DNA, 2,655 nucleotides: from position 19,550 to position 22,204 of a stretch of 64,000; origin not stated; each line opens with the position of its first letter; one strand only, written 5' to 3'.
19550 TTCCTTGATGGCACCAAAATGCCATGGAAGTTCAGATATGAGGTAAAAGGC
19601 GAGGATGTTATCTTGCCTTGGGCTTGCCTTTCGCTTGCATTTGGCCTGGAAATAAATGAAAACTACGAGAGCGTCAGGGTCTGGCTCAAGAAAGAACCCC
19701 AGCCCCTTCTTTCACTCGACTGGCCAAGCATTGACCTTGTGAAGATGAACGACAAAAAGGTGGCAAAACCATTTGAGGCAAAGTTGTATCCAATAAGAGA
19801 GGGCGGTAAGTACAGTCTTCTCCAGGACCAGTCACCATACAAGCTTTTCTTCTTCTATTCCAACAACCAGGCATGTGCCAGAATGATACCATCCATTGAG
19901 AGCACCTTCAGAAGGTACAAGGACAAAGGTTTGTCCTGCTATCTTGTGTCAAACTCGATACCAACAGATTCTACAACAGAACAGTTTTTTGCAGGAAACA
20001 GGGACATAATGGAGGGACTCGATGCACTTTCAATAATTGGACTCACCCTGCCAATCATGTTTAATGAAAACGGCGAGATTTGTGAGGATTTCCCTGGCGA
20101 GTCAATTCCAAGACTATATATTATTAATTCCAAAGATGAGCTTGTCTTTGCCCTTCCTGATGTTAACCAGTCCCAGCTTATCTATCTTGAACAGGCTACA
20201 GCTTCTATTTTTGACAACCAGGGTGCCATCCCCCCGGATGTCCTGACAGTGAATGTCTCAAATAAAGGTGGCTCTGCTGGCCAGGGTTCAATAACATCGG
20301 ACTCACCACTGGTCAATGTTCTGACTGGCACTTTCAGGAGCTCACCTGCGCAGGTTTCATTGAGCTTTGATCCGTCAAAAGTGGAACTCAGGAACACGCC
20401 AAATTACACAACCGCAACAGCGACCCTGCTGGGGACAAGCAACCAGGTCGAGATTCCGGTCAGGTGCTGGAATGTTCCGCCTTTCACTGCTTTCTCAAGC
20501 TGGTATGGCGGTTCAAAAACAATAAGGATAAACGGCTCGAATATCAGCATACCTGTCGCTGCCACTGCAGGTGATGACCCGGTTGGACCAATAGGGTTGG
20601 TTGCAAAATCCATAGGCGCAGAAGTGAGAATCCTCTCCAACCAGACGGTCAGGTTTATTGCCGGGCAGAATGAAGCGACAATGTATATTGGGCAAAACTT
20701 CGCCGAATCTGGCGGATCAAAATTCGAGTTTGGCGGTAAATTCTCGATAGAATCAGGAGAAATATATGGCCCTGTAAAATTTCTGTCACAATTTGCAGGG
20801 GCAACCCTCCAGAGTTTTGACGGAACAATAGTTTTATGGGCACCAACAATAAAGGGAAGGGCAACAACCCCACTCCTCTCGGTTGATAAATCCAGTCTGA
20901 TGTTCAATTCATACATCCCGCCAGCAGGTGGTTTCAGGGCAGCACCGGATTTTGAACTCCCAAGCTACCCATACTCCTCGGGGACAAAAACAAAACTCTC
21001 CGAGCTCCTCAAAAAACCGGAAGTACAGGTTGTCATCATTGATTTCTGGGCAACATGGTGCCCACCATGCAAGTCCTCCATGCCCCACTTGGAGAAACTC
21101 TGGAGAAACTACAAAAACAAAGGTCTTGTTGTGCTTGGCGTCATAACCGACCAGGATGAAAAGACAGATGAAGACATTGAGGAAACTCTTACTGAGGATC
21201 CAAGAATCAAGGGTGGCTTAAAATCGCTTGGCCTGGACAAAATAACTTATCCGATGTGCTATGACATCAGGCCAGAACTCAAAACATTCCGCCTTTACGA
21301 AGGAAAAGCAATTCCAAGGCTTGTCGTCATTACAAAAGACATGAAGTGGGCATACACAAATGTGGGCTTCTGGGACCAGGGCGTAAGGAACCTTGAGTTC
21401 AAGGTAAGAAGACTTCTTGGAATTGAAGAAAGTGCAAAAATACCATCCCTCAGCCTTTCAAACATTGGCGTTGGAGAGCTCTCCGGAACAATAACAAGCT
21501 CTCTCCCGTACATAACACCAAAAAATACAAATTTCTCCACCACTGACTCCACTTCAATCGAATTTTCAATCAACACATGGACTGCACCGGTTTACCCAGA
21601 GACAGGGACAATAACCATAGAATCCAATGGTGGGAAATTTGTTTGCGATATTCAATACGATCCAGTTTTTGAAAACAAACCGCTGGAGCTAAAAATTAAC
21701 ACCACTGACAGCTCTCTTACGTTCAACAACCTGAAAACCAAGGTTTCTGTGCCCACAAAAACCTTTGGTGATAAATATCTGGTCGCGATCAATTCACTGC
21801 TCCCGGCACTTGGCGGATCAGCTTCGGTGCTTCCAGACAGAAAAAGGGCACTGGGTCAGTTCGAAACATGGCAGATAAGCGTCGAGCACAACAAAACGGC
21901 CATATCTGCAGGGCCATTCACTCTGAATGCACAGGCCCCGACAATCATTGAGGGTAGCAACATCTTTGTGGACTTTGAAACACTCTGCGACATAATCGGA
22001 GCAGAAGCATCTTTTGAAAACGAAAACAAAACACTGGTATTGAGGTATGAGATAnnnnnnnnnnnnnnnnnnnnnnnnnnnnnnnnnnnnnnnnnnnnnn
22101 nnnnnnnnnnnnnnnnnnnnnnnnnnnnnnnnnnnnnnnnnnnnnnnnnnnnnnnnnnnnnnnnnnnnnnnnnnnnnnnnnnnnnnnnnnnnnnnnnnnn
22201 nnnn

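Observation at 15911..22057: Roughly 2050-aa surface protein combining M28 aminopeptidase, CuAO-N stalk repeats and two thioredoxin-fold domains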

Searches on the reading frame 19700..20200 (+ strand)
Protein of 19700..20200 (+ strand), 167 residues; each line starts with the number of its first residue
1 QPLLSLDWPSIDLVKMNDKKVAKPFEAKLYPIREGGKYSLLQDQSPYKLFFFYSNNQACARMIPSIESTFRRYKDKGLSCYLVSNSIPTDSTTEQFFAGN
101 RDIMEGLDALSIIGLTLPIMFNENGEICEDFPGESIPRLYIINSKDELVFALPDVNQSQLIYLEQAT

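Call 8: search_protein_families(library=pfam, proteins=[window:19700-20200:+], max_evalue=1)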
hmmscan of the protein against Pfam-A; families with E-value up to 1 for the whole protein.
window:19700-20200:+ (167 aa): 2 families
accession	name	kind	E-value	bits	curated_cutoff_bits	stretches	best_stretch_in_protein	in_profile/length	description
PF00578.27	AhpC-TSA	-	3.5e-05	24.2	26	1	22-148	5-121/124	AhpC/TSA family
PF13905.12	Thioredoxin_8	-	0.0033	18.2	27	1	49-145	6-91/94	Thioredoxin-like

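Call 21: search_solved_structures(query=A2, max_evalue=1, show_alignments=2)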
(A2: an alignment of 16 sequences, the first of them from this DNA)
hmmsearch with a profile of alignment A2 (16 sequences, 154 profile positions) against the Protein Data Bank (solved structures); distinct sequences matched with E-value up to 1: 4.
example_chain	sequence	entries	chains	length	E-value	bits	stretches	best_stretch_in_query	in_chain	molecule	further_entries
2lrn_A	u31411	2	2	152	0.068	16.1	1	28-125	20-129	Thiol:disulfide interchange protein | Putative thiol-disulfide oxidoreductase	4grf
2b5x_A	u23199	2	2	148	0.17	14.8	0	105-140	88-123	YkuV protein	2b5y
3erw_A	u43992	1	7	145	0.2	14.6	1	104-141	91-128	Sporulation thiol-disulfide oxidoreductase A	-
4nmu_A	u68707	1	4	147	0.31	14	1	49-127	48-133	Thiol-disulfide oxidoreductase ResA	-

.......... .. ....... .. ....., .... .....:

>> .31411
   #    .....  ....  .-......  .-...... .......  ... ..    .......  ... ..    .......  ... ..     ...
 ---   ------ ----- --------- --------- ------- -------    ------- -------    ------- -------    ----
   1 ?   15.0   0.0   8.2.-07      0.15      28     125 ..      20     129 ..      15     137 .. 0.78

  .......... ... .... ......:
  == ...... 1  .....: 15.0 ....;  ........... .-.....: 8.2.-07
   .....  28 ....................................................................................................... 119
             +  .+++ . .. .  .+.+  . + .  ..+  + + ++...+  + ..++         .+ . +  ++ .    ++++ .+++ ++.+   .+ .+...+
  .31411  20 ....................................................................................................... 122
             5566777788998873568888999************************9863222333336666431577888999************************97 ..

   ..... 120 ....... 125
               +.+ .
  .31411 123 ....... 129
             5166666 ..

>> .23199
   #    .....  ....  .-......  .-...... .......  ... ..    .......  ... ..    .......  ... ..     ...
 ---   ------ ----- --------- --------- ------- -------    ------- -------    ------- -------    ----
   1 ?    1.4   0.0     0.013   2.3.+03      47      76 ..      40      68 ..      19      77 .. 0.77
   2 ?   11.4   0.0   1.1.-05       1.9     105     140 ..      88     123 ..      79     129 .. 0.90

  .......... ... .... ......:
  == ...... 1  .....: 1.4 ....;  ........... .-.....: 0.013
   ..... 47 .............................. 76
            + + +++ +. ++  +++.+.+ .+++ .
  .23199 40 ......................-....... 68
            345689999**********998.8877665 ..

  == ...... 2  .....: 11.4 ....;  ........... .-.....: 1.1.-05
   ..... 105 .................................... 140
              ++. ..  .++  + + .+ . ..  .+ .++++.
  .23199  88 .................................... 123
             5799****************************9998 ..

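Call 44: predict_structure(alignment_id=A2)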
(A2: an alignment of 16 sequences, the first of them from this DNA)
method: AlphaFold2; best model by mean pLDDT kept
length: 154 residues; sequences in the alignment: 16
mean_pLDDT: 87.9   pTM: 0.85
mean pLDDT of the five models: 87.9, 85.0, 84.9, 82.9, 47.6
residues with pLDDT >= 90: 103; 70-90: 39; 50-70: 5; < 50: 7
segments of 3 or more residues with pLDDT < 50: 148-154
pLDDT, mean of each block of 10 residues (from residue 1): 76 91 94 95 92 93 94 90 91 93 92 88 83 94 70 43
secondary structure, 60 per line:
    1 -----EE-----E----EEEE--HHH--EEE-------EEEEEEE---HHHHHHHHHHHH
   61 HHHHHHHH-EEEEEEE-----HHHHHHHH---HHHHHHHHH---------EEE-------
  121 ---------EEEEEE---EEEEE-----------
elements in order: E18-21 E29-31 E39-45 H49-68 E70-76 H82-89 H93-101 E111-113 E130-135 E139-143

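Call 48: fold_search(model_id=the predicted structure, library=pdb)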
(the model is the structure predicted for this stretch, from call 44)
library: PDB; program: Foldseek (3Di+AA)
matches with E <= 10: 1365; with E <= 0.001: 600
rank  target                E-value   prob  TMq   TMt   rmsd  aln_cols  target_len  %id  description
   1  2h1b_A                9.8e-09  1.00  0.67  0.74   3.3       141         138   12  ResA E80Q (released 2006-09-19)
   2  1su9_B                1.5e-08  1.00  0.64  0.72   4.0       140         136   13  Reduced structure of the soluble domain of ResA (released 2004-05-11)
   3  4grf                  1.9e-08  1.00  0.57  0.62   5.0       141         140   16  Crystal structure of thioredoxin domain of thiol-disulfide oxidoreductase BVU-2223 (Target EFI-501010) from Bacteroides  (released 2012-10-10)
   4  4nmu_A                2.0e-08  1.00  0.65  0.68   3.5       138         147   19  Crystal Structure of Thiol-disulfide Oxidoreductase from Bacillus str. 'Ames Ancestor' (released 2013-12-18)
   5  2ywi_B                2.1e-08  1.00  0.60  0.50   7.3       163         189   18  Crystal structure of uncharacterized conserved protein from Geobacillus kaustophilus (released 2007-10-23)
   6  2ywi_A                3.8e-08  1.00  0.60  0.50   7.3       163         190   18  Crystal structure of uncharacterized conserved protein from Geobacillus kaustophilus (released 2007-10-23)
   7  3gl3_C                4.0e-08  1.00  0.60  0.66   5.0       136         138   16  Crystal structure of a putative Thiol:disulfide interchange protein DsbE from Chlorobium tepidum (released 2009-03-31)
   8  4nmu_D                4.3e-08  1.00  0.65  0.72   3.2       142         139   18  Crystal Structure of Thiol-disulfide Oxidoreductase from Bacillus str. 'Ames Ancestor' (released 2013-12-18)
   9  3c71                  4.3e-08  1.00  0.65  0.70   3.4       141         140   13  Structure of a ResA variant with a DsbA-like active site motif (CPHC) (released 2008-08-12)
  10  1su9_A                5.6e-08  1.00  0.65  0.72   3.4       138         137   12  Reduced structure of the soluble domain of ResA (released 2004-05-11)
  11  3c73_A                6.7e-08  1.00  0.64  0.72   4.0       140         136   13  Structure of CEHC variant ResA (released 2008-08-12)
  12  2h1a_A                7.2e-08  1.00  0.65  0.73   3.4       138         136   12  ResA C74A Variant (released 2006-09-19)
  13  1st9_A                7.7e-08  1.00  0.65  0.72   3.0       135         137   12  Crystal Structure of a Soluble Domain of ResA in the Oxidised Form (released 2004-05-11)
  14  4nmu_B                7.7e-08  1.00  0.63  0.69   3.7       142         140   18  Crystal Structure of Thiol-disulfide Oxidoreductase from Bacillus str. 'Ames Ancestor' (released 2013-12-18)
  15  1st9_B                9.3e-08  1.00  0.63  0.72   3.0       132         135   13  Crystal Structure of a Soluble Domain of ResA in the Oxidised Form (released 2004-05-11)
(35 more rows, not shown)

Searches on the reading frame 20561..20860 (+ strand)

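Call 8: search_protein_families(library=pfam, proteins=[window:20561-20860:+], max_evalue=1)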
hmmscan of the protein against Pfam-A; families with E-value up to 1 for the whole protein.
window:20561-20860:+ (100 aa): 1 family
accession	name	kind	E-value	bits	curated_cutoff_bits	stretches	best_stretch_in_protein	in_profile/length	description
PF07833.16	Cu_amine_oxidN1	-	2.2e-08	34.4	24.2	1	10-84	23-98/108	Copper amine oxidase N-terminal domain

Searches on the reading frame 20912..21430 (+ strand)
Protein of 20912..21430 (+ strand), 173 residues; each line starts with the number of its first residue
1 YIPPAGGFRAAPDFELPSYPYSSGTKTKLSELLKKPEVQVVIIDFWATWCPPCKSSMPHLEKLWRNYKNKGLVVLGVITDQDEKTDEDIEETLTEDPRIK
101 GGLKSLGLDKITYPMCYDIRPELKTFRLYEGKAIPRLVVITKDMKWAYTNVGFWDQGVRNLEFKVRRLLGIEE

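Call 22: search_solved_structures(query=A3, max_evalue=0.001, show_alignments=2)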
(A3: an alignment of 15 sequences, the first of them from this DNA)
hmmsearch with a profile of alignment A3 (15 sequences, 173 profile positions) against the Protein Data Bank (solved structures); distinct sequences matched with E-value up to 0.001: 263 (the best 60 are shown).
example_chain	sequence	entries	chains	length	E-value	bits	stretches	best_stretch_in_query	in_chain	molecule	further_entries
3gl3_A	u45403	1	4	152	6.1e-16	61.8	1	36-84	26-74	Putative Thiol:disulfide interchange protein DsbE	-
4nmu_A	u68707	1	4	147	4.2e-13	52.6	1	27-85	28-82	Thiol-disulfide oxidoreductase ResA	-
2h1b_A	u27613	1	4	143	4.6e-11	46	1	23-80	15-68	Thiol-disulfide oxidoreductase resA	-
1st9_A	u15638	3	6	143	5.3e-11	45.8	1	23-80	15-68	Thiol-disulfide oxidoreductase resA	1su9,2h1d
3c71_A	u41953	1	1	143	5.3e-11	45.8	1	23-80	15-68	Thiol-disulfide oxidoreductase resA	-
2f9s_A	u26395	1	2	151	6.6e-11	45.5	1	23-80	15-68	Thiol-disulfide oxidoreductase resA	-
2o7k_A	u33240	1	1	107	1.4e-10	44.4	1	35-71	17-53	Thioredoxin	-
3kcm_A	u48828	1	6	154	1.7e-10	44.1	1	9-80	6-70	Thioredoxin family protein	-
2lja_A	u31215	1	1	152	1.7e-10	44.1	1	14-90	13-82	Putative thiol-disulfide oxidoreductase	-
2gzy_A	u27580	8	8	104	2.3e-10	43.7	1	36-70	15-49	Thioredoxin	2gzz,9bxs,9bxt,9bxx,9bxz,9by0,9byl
2lrn_A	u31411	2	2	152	2.6e-10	43.5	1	37-93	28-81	Thiol:disulfide interchange protein | Putative thiol-disulfide oxidoreductase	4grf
2yoi_A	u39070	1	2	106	2.9e-10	43.4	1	27-85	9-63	LECA THIOREDOXIN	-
29te_B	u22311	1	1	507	4.8e-10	42.7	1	35-80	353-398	Protein disulfide-isomerase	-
9tpa_B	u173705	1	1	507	4.8e-10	42.7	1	35-80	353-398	Protein disulfide-isomerase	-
6z7o_A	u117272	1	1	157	4.9e-10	42.6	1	25-91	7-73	Thioredoxin-T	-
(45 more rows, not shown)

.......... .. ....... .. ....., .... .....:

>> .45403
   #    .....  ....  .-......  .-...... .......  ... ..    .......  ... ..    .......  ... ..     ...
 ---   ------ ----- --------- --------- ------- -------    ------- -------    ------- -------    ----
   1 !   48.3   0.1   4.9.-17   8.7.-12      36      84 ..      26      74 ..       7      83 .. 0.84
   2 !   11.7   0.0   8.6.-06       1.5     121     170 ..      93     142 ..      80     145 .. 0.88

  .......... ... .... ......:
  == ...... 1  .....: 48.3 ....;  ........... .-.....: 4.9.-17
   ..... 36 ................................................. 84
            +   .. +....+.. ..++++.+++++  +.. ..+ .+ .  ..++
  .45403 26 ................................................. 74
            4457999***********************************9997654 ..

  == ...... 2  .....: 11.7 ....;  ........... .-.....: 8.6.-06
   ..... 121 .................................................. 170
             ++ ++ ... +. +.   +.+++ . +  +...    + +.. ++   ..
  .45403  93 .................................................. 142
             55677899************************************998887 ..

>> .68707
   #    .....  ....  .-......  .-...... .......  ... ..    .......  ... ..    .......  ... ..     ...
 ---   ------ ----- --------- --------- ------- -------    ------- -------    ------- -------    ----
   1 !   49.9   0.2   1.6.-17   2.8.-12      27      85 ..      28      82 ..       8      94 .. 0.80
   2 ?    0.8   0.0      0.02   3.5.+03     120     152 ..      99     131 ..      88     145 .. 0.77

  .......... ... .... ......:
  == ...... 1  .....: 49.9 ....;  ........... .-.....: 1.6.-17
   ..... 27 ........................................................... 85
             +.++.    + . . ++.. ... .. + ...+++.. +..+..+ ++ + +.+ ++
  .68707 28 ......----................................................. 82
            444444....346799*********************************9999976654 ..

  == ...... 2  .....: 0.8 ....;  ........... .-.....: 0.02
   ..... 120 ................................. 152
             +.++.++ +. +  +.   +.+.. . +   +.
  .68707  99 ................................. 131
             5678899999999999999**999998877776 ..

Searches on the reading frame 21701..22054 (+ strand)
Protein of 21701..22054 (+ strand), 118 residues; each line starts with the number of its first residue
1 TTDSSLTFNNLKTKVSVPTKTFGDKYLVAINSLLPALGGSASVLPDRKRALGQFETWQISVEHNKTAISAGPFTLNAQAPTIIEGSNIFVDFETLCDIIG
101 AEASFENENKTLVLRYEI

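Call 8: search_protein_families(library=pfam, proteins=[window:21701-22054:+], max_evalue=1)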
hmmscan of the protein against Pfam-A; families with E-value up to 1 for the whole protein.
window:21701-22054:+ (118 aa): 2 families
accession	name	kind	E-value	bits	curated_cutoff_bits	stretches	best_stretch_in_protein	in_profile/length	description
PF07833.16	Cu_amine_oxidN1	-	0.00018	21.8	24.2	1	9-113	3-107/108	Copper amine oxidase N-terminal domain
PF15209.11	IL31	-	0.032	14.5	27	0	8-28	95-115/132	Interleukin 31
